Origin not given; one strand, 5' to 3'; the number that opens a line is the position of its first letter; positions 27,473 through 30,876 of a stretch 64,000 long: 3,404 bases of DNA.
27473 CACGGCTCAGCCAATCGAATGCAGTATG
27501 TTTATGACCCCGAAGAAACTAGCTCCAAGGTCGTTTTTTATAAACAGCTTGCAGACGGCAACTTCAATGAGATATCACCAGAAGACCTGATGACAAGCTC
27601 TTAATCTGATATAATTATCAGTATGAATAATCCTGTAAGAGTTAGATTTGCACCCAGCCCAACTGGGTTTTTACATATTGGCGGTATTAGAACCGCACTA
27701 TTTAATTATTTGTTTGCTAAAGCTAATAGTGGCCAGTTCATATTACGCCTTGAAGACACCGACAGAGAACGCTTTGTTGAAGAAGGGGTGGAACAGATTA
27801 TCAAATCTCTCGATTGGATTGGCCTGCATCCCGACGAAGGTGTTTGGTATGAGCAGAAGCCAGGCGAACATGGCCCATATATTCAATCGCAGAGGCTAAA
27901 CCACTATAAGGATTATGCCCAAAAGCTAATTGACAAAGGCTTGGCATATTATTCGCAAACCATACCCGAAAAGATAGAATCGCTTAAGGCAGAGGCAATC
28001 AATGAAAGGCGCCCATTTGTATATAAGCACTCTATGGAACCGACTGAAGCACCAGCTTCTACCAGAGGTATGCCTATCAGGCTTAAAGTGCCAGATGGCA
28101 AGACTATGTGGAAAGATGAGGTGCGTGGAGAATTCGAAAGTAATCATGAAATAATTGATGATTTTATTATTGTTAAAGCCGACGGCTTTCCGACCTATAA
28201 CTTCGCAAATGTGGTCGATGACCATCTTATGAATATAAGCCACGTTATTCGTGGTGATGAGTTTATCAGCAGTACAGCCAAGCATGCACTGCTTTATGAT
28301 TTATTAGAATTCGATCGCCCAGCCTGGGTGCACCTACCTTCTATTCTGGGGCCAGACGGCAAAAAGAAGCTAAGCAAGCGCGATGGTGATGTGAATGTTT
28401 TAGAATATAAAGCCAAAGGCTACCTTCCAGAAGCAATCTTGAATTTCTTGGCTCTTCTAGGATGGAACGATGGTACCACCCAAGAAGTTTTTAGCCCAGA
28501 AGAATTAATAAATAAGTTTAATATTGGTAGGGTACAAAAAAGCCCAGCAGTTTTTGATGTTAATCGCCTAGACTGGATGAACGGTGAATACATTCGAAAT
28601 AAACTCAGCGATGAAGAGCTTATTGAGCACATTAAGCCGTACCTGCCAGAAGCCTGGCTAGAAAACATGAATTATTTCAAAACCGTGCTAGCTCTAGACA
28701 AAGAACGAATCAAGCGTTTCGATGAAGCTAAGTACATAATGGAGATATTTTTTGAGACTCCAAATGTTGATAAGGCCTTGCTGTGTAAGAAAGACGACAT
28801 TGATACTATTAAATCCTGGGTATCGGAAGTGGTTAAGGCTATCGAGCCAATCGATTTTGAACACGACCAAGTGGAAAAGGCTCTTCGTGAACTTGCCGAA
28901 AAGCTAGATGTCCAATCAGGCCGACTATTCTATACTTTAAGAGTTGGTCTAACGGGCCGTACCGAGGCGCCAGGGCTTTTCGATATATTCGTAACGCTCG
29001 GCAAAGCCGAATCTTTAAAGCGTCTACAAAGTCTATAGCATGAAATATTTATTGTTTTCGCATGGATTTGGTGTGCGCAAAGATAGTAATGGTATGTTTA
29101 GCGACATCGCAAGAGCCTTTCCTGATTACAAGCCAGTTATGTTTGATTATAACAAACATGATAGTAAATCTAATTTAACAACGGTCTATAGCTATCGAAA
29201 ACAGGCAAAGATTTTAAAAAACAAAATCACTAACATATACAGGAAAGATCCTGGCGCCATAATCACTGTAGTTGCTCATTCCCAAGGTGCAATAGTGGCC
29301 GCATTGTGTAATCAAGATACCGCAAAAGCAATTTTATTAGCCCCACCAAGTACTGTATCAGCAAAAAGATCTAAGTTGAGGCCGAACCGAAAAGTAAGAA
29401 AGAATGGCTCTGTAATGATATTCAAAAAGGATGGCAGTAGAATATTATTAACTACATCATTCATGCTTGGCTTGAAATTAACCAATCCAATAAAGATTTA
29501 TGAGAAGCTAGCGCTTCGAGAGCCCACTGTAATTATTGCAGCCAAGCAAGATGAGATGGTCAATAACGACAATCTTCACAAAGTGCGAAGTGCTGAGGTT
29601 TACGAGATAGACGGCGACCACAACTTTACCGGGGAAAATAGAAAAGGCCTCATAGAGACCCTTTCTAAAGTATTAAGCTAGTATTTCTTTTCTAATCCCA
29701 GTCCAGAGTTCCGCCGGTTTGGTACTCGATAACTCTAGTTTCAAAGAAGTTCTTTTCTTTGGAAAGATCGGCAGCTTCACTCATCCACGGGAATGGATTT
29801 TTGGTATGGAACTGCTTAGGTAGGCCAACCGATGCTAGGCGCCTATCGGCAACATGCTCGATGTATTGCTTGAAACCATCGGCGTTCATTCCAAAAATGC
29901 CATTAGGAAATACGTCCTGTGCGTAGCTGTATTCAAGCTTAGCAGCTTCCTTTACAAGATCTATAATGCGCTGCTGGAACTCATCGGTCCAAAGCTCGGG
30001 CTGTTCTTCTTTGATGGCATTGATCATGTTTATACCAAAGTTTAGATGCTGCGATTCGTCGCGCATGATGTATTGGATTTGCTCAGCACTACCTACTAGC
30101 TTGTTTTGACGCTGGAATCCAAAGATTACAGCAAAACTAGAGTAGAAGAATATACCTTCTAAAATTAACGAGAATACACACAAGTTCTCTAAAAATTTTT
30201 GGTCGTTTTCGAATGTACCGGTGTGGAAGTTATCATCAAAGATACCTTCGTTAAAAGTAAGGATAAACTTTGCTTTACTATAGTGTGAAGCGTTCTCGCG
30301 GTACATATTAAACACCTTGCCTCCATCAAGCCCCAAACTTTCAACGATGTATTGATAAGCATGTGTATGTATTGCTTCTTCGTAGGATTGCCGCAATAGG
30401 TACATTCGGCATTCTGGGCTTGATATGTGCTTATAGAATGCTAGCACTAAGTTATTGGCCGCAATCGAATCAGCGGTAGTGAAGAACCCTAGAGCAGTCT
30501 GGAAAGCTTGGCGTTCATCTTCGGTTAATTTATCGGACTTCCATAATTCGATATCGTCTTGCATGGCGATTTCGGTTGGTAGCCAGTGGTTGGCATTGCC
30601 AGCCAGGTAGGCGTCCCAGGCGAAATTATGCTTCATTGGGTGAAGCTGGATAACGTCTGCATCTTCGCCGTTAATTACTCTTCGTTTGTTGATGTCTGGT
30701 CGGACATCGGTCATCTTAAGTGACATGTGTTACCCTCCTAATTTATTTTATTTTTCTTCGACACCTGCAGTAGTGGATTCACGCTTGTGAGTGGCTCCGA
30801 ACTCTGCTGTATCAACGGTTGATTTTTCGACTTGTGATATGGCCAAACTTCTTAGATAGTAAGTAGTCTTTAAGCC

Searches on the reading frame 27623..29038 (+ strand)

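Call 20: search_protein_families(library=pfam, proteins=[window:27623-29038:+], max_evalue=0.0001)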
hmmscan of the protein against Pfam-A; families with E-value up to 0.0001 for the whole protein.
window:27623-29038:+ (471 aa): 2 families
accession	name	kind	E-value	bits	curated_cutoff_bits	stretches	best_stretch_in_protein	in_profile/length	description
PF00749.27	tRNA-synt_1c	-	4.2e-92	308.9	23.4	1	5-318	2-314/314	tRNA synthetases class I (E and Q), catalytic domain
PF19269.4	Anticodon_2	-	6.1e-25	88.7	23.6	1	332-469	1-138/141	Anticodon binding domain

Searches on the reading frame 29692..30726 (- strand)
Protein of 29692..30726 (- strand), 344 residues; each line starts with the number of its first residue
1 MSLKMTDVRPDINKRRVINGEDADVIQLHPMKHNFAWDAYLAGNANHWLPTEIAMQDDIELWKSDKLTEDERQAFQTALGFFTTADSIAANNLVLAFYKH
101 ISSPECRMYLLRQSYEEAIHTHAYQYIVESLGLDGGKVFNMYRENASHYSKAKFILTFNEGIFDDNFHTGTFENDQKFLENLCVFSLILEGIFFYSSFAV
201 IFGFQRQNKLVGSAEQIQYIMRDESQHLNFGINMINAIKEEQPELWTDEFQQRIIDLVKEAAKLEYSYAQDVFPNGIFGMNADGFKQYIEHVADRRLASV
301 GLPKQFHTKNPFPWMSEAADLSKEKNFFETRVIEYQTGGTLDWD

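Call 20: search_protein_families(library=pfam, proteins=[window:29692-30726:-], max_evalue=0.0001)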
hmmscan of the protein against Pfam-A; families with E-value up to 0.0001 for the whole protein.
window:29692-30726:- (344 aa): 1 family
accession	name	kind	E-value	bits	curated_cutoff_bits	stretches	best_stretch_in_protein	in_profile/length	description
PF00268.27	Ribonuc_red_sm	-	3.1e-88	296.3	33.6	1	26-311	2-281/281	Ribonucleotide reductase, small chain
